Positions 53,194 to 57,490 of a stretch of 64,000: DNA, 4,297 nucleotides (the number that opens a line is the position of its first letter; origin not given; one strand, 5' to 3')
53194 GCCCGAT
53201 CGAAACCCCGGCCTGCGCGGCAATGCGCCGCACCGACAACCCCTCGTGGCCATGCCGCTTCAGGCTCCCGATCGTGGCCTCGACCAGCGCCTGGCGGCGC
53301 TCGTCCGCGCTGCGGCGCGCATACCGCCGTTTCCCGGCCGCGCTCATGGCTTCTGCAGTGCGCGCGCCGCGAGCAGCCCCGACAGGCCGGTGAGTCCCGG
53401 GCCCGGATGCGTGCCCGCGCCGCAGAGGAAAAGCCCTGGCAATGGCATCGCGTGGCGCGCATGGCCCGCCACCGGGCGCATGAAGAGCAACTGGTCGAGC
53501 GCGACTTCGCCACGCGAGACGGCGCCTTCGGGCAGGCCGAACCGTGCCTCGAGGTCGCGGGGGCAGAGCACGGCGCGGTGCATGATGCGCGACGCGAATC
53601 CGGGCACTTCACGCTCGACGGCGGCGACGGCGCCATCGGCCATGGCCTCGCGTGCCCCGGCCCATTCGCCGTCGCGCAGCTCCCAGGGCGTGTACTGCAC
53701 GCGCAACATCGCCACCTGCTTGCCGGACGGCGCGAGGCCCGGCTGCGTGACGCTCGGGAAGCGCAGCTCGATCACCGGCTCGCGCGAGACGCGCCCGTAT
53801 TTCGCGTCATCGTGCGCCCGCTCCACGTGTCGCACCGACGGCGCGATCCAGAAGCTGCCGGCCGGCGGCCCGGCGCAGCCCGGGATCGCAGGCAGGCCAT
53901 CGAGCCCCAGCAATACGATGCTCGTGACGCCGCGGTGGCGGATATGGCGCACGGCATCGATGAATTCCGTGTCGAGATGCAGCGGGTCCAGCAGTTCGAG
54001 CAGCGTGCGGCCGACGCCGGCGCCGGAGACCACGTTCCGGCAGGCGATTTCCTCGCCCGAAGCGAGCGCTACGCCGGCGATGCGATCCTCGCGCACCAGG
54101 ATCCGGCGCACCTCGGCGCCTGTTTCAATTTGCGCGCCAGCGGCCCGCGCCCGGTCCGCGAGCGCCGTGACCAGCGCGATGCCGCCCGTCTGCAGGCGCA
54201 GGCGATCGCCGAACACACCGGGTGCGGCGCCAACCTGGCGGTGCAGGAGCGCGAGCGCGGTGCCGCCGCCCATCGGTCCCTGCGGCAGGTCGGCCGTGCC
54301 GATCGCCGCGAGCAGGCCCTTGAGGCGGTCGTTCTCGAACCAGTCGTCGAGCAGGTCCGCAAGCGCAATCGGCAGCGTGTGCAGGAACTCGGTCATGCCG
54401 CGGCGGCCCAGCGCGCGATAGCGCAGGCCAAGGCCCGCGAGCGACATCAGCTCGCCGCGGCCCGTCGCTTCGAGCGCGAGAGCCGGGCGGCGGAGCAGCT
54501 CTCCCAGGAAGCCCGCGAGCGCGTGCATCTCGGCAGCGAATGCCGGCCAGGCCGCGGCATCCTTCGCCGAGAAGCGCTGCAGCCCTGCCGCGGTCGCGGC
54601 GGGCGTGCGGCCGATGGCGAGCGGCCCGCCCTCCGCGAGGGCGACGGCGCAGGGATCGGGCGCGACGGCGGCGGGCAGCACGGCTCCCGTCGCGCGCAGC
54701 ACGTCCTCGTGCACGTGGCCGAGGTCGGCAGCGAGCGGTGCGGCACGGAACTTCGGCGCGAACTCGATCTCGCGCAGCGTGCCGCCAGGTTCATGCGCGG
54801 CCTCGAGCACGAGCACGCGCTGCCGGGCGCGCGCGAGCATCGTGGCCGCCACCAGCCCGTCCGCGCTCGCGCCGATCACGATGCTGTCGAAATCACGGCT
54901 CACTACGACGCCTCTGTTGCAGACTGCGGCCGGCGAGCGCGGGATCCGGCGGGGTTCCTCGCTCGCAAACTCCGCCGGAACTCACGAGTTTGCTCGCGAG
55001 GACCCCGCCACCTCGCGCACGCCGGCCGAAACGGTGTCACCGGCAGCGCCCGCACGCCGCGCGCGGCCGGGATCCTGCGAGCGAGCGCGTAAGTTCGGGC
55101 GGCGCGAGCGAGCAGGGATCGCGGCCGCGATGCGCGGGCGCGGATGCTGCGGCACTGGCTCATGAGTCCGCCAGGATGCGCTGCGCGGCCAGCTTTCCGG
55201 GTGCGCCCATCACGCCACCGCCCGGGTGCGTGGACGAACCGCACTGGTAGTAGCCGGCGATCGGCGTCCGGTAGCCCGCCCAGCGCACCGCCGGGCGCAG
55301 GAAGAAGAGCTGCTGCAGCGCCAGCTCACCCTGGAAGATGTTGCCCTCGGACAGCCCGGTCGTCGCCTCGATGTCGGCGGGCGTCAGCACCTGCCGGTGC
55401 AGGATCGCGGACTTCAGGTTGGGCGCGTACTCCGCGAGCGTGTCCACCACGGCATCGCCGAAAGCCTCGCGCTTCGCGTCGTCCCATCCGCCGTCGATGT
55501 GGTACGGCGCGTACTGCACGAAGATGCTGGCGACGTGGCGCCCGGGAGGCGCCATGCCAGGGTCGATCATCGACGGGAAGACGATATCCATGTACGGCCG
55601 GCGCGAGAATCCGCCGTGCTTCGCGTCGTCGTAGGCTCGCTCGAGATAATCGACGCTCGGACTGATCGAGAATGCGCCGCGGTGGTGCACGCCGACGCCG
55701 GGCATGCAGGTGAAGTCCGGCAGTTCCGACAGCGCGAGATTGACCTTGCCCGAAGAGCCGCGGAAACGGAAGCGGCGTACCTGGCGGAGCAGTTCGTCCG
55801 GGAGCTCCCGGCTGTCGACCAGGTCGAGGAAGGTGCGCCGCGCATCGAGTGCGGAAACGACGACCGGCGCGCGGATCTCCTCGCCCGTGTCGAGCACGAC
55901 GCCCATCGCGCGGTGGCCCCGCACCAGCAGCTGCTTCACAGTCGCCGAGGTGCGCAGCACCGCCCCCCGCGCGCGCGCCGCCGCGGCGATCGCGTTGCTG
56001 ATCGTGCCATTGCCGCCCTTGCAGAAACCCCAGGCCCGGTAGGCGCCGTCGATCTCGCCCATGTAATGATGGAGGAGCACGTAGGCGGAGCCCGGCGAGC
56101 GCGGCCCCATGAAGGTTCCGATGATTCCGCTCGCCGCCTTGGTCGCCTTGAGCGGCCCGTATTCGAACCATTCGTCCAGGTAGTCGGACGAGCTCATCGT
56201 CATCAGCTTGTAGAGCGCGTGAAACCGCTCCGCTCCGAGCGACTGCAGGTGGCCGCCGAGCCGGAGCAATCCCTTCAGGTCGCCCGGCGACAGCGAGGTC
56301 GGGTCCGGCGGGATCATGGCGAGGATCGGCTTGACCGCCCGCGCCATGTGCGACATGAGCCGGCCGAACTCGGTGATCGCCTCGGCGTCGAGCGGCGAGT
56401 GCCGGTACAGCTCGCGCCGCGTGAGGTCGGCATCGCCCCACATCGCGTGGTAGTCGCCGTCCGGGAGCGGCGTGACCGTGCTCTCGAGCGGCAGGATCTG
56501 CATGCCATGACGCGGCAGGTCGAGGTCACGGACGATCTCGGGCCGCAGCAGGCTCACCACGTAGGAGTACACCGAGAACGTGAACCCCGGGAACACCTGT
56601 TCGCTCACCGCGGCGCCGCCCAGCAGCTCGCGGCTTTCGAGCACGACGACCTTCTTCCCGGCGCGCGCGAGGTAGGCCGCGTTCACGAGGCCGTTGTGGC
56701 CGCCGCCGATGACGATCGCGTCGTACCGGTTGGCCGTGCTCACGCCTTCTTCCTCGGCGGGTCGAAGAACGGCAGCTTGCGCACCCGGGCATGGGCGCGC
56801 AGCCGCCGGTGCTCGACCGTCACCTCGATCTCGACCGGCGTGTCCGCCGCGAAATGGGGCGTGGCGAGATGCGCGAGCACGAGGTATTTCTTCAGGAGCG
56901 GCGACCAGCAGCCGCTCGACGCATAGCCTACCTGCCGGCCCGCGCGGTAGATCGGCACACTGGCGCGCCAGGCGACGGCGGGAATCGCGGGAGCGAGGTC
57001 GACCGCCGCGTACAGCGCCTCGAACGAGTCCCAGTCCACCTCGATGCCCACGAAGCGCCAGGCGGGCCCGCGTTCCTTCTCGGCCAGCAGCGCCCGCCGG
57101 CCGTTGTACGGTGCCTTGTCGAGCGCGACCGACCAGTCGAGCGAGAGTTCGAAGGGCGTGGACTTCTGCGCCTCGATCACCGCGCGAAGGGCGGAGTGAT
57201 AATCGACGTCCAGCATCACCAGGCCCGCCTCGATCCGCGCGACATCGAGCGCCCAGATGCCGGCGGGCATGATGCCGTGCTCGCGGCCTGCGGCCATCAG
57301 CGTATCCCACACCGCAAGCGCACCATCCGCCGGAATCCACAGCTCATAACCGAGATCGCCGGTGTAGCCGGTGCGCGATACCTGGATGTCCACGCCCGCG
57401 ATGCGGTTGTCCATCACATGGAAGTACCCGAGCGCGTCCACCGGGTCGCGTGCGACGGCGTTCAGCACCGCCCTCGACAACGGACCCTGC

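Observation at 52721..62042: Two non-pyrrolysine MttB-family methyltransferases with a MetF-like gene but no corrinoid protein, in a THF/formate-oxidation cluster of an apparently aerobic organism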

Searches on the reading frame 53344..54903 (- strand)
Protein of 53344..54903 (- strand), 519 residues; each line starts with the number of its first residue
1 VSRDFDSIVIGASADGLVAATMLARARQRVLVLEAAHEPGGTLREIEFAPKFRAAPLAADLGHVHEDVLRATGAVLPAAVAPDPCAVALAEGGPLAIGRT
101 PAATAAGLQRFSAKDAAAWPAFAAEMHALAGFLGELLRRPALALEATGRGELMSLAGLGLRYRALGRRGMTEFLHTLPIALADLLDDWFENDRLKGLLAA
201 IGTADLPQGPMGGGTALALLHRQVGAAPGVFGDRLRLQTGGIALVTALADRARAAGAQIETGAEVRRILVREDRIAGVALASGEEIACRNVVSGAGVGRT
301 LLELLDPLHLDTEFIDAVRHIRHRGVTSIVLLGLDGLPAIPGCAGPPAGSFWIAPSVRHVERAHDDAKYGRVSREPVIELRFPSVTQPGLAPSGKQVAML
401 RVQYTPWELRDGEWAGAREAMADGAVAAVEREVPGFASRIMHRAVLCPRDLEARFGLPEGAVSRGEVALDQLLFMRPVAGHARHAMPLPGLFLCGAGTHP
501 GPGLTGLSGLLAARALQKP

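Call 3: search_protein_families(library=pfam, proteins=[window:53344-54903:-])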
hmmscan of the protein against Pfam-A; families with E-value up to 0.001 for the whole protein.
window:53344-54903:- (519 aa): 6 families
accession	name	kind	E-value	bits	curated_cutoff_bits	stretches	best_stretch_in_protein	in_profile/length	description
PF01593.30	Amino_oxidase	-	7.7e-12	45.7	19.8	2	235-501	197-426/443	Flavin containing amine oxidoreductase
PF01266.30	DAO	-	1.1e-09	38.7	27.9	1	243-305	150-213/353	FAD dependent oxidoreductase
PF13450.12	NAD_binding_8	-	5.5e-08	33.4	21.9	1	9-51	1-42/68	NAD(P)-binding Rossmann-like domain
PF03486.20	HI0933_like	-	4.2e-07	30.1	50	0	6-41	2-37/244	HI0933-like protein Rossmann domain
PF00890.30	FAD_binding_2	-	1.5e-05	24.8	20.4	0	6-43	1-38/414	FAD binding domain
PF07992.20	Pyr_redox_2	-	0.00039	20.4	26.1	0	246-298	187-238/291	Pyridine nucleotide-disulphide oxidoreductase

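Call 4: search_protein_families(library=ncbifam, proteins=[window:53344-54903:-])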
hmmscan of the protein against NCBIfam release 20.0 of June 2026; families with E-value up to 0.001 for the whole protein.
window:53344-54903:- (519 aa): 21 families
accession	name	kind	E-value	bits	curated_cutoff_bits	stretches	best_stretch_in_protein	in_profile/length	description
NF045689.1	BCarotKetCrtO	equivalog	1.3e-46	159.3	1000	1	4-515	3-534/563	beta-carotene ketolase CrtO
TIGR02734.1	crtI_fam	subfamily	2.8e-27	95.6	238.1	1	240-506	215-476/504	phytoene desaturase family protein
NF045637.1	carotdesatCrtDProt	equivalog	7.3e-23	80.8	580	2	8-295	2-275/485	1-hydroxycarotenoid 3,4-desaturase CrtD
NF058655.1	CrtID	equivalog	2e-14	53.3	640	1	240-504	218-467/478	bifunctional phytoene desaturase/3,4-desaturase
TIGR02730.1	carot_isom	equivalog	3e-14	52.8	586.9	2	240-306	226-293/493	carotenoid isomerase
TIGR02733.1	desat_CrtD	equivalog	1.6e-12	46.8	549.7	1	8-92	5-94/492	C-3',4' desaturase CrtD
NF005560.0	PRK07233.1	equivalog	3.3e-09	36.1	252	1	8-48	4-44/435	hypothetical protein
NF006130.0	PRK08274.1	equivalog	3.3e-08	32.8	369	1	234-297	124-191/467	FAD-dependent tricarballylate dehydrogenase TcuA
TIGR02485.1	CobZ_N-term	equivalog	6.6e-08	31.7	372.55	1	238-297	124-186/437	FAD-dependent tricarballylate dehydrogenase TcuA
NF004789.0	PRK06134.1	subfamily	3.6e-07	29.1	747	0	3-42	11-50/581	FAD-dependent oxidoreductase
TIGR00275.1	TIGR00275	subfamily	6.6e-07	28.5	183.8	0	8-40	2-34/401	aminoacetone oxidase family FAD-binding enzyme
NF053676.1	4oxCHCAChcC1Cy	equivalog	3.1e-06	25.9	1000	0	240-296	185-242/528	4-oxocyclohexanecarboxylate 2-dehydrogenase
NF007542.0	PRK10157.1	subfamily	7.2e-06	25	610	0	4-40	4-41/428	FAD-dependent oxidoreductase FixC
TIGR00292.1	TIGR00292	equivalog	3.4e-05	23.2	148.3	0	5-42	22-59/254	sulfide-dependent adenosine diphosphate thiazole synthase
TIGR03467.1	HpnE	equivalog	4e-05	23.1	283.05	0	8-44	2-38/430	hydroxysqualene dehydroxylase HpnE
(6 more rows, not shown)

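Call 37: search_solved_structures(query=window:53344-54903:-, max_evalue=0.001)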
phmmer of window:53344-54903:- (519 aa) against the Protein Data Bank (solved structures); distinct sequences matched with E-value up to 0.001: 1.
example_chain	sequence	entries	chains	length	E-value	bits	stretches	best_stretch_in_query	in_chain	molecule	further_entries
4dgk_A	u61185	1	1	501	6.1e-09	38.5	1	245-513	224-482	Phytoene dehydrogenase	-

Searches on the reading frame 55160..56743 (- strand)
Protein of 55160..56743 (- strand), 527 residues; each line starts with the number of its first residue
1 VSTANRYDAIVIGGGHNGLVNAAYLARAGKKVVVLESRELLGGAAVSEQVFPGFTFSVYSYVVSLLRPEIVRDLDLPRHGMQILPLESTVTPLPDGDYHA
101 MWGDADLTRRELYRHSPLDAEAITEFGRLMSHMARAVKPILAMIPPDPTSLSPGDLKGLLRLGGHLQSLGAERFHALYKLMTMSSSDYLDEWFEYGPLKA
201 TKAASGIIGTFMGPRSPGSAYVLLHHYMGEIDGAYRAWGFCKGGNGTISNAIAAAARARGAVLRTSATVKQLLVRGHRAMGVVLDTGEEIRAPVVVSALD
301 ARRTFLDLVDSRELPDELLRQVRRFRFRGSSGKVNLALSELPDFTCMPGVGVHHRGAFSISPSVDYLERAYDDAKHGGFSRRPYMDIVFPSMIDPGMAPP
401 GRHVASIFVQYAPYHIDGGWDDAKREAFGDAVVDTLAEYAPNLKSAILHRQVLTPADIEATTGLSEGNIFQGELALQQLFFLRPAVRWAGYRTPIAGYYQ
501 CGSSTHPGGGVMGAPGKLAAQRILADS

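Call 36: search_solved_structures(query=window:55160-56743:-, max_evalue=0.001)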
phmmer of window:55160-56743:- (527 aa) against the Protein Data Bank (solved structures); distinct sequences matched with E-value up to 0.001: 12.
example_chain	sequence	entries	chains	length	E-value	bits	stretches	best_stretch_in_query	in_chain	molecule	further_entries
4dgk_A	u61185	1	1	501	2.2e-13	52.9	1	10-520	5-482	Phytoene dehydrogenase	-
3k7t_A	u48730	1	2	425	1e-06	30.9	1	7-75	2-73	6-hydroxy-L-nicotine oxidase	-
3k7m_X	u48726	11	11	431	1.1e-06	30.8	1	7-75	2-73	6-hydroxy-L-nicotine oxidase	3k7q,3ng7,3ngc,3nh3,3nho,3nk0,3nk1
4zn0_A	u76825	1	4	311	3e-06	29.4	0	4-55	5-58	Thioredoxin reductase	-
5mh4_A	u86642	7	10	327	6.7e-06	28.2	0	3-100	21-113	Thioredoxin reductase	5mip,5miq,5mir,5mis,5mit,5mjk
4rep_A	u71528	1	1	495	7.7e-06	28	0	241-512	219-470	Gamma-carotene desaturase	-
3ka7_A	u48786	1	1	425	4.2e-05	25.6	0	9-57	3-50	Oxidoreductase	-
2q7v_A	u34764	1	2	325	0.00016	23.7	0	3-56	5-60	Thioredoxin reductase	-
5uth_A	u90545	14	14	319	0.00016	23.6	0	5-98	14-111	Thioredoxin reductase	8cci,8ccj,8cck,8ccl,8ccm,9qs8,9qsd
6cr0_A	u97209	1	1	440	0.0002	23.3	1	3-73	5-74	(S)-6-hydroxynicotine oxidase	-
7jyp_A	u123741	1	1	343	0.00041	22.3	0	5-51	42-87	Thioredoxin reductase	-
3urh_A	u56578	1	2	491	0.00058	21.8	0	6-52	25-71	Dihydrolipoyl dehydrogenase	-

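Call 58: find_related_loci(query=window:55160-56743:-, collection=metagenome_contigs, flank=9000)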
Query window:55160-56743:- (527 aa) in metagenome_contigs; peptide patterns used: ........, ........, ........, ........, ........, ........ (x = any residue, [..] = any of these).
600 stretches matched a pattern (row limit reached: there are more); 592 encode a relative of the query (tblastn E <= 1e-3); the best 80 are kept; 80 distinct loci.
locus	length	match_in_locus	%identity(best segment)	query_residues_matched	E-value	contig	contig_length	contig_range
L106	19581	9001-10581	82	1-527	0e+0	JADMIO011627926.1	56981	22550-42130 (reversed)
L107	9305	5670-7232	80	7-527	0e+0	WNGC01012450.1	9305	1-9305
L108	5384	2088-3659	76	1-524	0e+0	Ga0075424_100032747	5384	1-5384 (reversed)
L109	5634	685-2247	75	4-524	0e+0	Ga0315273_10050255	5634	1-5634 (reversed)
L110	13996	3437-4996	75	7-526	0e+0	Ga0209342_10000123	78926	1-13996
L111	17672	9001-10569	75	4-526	0e+0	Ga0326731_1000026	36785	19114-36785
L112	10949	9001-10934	74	2-524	0e+0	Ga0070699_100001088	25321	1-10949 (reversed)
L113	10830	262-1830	72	4-526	0e+0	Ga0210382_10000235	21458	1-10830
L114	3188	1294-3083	76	7-524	0e+0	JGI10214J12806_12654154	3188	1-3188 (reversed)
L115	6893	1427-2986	76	5-524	0e+0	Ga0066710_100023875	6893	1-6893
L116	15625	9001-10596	73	2-525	0e+0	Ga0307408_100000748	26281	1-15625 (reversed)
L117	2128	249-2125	77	7-526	0e+0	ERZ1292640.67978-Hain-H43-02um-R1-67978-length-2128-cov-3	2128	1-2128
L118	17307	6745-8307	76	6-526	0e+0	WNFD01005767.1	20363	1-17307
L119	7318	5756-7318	74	6-518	0e+0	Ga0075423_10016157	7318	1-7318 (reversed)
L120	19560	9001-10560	74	7-526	0e+0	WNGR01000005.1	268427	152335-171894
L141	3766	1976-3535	70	5-524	0e+0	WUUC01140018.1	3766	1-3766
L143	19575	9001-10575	66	3-527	0e+0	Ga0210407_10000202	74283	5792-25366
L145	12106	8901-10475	66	2-526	0e+0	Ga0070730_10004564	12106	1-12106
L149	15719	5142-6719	64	2-527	0e+0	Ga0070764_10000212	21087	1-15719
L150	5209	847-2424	64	3-527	0e+0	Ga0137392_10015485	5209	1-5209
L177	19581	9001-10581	63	1-526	0e+0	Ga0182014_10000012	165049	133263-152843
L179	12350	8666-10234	64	5-526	0e+0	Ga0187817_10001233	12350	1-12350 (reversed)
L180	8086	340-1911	64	4-526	0e+0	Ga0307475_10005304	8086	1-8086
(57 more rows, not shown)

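Call 61: search_protein_families(library=pfam, proteins=[L179:3816-5237:+, L141:25-792:+, L180:4095-4952:+, L150:4045-5172:+, L143:5572-7533:-, L149:8421-9797:+, L149:13907-15514:+, L177:13494-15059:+, L109:3782-4816:-, L145:3045-4082:+], max_evalue=0.00001)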
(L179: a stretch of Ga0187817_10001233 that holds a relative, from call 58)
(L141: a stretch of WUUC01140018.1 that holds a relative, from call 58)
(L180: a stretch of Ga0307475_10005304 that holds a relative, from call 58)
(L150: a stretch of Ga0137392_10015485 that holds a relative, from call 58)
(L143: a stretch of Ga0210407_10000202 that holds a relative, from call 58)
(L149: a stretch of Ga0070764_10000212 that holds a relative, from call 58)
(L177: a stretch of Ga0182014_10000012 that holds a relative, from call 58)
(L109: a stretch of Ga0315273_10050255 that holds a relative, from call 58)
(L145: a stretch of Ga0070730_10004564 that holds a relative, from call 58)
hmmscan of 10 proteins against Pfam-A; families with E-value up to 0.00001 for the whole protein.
L179:3816-5237:+ (473 aa): 2 families
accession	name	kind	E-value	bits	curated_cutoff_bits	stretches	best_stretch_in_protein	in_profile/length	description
PF13520.12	AA_permease_2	-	6.9e-59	200.3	27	1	25-443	1-406/427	Amino acid permease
PF00324.27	AA_permease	-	1.5e-29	103.4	24.6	1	32-404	4-371/470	Amino acid permease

L141:25-792:+ (255 aa): 1 family
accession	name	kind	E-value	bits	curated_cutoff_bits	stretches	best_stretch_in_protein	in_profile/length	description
PF00005.33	ABC_tran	-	3.4e-13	50.8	25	1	1-83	63-136/137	ABC transporter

L180:4095-4952:+ (285 aa): 2 families
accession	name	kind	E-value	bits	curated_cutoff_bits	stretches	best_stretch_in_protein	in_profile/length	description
PF00551.24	Formyl_trans_N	-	4.2e-40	137.9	26.1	1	88-265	1-181/181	Formyl transferase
PF01842.31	ACT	-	3.5e-06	27.1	27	1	6-54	2-47/66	ACT domain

L150:4045-5172:+ (375 aa): 2 families
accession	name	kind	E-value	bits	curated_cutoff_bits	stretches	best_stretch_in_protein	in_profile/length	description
PF00848.25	Ring_hydroxyl_A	-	1.8e-42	146.1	24.9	1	177-360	1-193/208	Ring hydroxylating alpha subunit (catalytic domain)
PF00355.32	Rieske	-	4.6e-18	65.4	20.3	1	43-130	2-86/88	Rieske [2Fe-2S] domain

L143:5572-7533:- (653 aa): 2 families
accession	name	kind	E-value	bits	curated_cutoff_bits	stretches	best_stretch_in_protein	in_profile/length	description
PF05299.18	Peptidase_M61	-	3.7e-32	111.6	22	1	326-443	2-118/118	M61 glycyl aminopeptidase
PF17899.6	Peptidase_M61_N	-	6.2e-29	101.6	23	1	60-231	4-168/168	Peptidase M61 N-terminal domain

L149:8421-9797:+ (458 aa): 1 family
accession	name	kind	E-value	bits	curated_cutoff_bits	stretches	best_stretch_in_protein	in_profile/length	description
PF00202.27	Aminotran_3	-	1.7e-39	136.1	30.5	1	56-452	3-402/403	Aminotransferase class-III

L149:13907-15514:+ (535 aa): 2 families
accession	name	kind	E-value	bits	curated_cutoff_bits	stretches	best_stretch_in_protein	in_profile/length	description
PF00171.27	Aldedh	-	2.5e-149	498.2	23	1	65-527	6-461/461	Aldehyde dehydrogenase family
PF05893.19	LuxC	-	5.2e-07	29.3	21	1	109-363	5-262/401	Acyl-CoA reductase (LuxC)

L177:13494-15059:+ (521 aa): 0 families

L109:3782-4816:- (344 aa): 0 families

L145:3045-4082:+ (345 aa): 1 family
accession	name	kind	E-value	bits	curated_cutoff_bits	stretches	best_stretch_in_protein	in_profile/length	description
PF02322.20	Cyt_bd_oxida_II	-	1.2e-82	278.2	35.6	1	3-333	3-302/302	Cytochrome bd terminal oxidase subunit II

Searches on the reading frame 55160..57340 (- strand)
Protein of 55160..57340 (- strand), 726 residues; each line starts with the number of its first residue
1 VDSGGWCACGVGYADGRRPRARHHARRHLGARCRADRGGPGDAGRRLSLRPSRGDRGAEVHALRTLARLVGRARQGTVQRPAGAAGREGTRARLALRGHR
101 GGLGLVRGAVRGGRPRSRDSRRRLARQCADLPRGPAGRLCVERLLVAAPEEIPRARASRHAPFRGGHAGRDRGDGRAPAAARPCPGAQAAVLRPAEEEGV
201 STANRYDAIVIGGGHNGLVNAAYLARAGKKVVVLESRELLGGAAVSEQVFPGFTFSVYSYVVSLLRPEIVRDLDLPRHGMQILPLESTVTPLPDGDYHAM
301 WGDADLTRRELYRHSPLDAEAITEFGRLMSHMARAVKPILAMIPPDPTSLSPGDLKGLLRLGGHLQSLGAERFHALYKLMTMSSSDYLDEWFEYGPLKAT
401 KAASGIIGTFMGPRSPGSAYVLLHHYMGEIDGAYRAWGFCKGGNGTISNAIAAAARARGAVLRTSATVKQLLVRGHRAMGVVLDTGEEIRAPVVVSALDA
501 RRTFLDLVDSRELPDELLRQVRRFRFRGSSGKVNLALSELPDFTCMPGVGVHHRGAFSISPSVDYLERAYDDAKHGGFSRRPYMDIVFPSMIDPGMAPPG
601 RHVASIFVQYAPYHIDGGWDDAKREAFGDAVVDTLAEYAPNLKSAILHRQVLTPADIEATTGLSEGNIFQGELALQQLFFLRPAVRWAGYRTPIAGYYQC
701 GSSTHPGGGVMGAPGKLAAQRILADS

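Call 3: search_protein_families(library=pfam, proteins=[window:55160-57340:-])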
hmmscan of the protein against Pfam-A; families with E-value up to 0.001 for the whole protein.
window:55160-57340:- (726 aa): 8 families
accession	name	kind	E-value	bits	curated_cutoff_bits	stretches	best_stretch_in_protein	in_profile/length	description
PF01593.30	Amino_oxidase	-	1.3e-15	58.1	19.8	1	217-723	3-443/443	Flavin containing amine oxidoreductase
PF01266.30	DAO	-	3.2e-11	43.8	27.9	1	207-243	1-38/353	FAD dependent oxidoreductase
PF13450.12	NAD_binding_8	-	6.9e-10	39.5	21.9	1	210-256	1-46/68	NAD(P)-binding Rossmann-like domain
PF12831.13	FAD_oxidored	-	1.3e-07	31.7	27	1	207-275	1-70/416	FAD dependent oxidoreductase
PF07992.20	Pyr_redox_2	-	1.9e-05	24.7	26.1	0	207-241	144-178/291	Pyridine nucleotide-disulphide oxidoreductase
PF00890.30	FAD_binding_2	-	5.3e-05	23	20.4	1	207-245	1-39/414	FAD binding domain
PF01946.23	Thi4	-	0.00042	20.1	26.2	1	205-244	17-57/235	Thi4 family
PF03486.20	HI0933_like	-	0.00056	19.9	50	0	207-240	2-35/244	HI0933-like protein Rossmann domain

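Call 4: search_protein_families(library=ncbifam, proteins=[window:55160-57340:-])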
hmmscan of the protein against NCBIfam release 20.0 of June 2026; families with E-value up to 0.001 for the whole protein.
window:55160-57340:- (726 aa): 41 families (the best 25 are shown)
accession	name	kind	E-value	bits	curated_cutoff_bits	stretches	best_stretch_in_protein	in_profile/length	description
NF045689.1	BCarotKetCrtO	equivalog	2.2e-85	287.3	1000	1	205-724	3-537/563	beta-carotene ketolase CrtO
TIGR02734.1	crtI_fam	subfamily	2e-32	112.6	238.1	2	413-725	191-491/504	phytoene desaturase family protein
TIGR02730.1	carot_isom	equivalog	8.6e-23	80.9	586.9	2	434-724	218-490/493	carotenoid isomerase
NF058655.1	CrtID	equivalog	2.1e-19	69.7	640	2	424-710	200-467/478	bifunctional phytoene desaturase/3,4-desaturase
NF045637.1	carotdesatCrtDProt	equivalog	1.3e-16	60.2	580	2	440-501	217-278/485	1-hydroxycarotenoid 3,4-desaturase CrtD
TIGR02733.1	desat_CrtD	equivalog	1.9e-13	49.9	549.7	2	208-310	4-110/492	C-3',4' desaturase CrtD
NF005560.0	PRK07233.1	equivalog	1.1e-10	41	252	1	209-246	4-41/435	hypothetical protein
NF042421.1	hydcarot_desat_CrtD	equivalog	2.4e-09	36.2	500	1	440-711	219-470/487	1-hydroxycarotenoid 3,4-desaturase CrtD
NF053676.1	4oxCHCAChcC1Cy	equivalog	3.7e-09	35.5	1000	1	205-246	1-43/528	4-oxocyclohexanecarboxylate 2-dehydrogenase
NF003585.0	PRK05249.1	equivalog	1.2e-06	27.4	465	1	203-251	4-52/464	Si-specific NAD(P)(+) transhydrogenase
NF053556.1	prodigi_MAP_PigB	equivalog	1.3e-06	27.2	850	1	200-247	149-194/659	prodigiosin MAP biosynthesis oxidoreductase PigB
NF004991.0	PRK06370.1-3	subfamily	2.3e-06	26.4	620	1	193-250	23-79/509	FAD-containing oxidoreductase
NF006130.0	PRK08274.1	equivalog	3e-06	26.3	369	0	203-242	3-44/467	FAD-dependent tricarballylate dehydrogenase TcuA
NF004992.0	PRK06370.1-4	equivalog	5.6e-06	25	629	1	203-263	2-61/459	FAD-containing oxidoreductase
TIGR00292.1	TIGR00292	equivalog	7.5e-06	25.4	148.3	1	205-244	21-60/254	sulfide-dependent adenosine diphosphate thiazole synthase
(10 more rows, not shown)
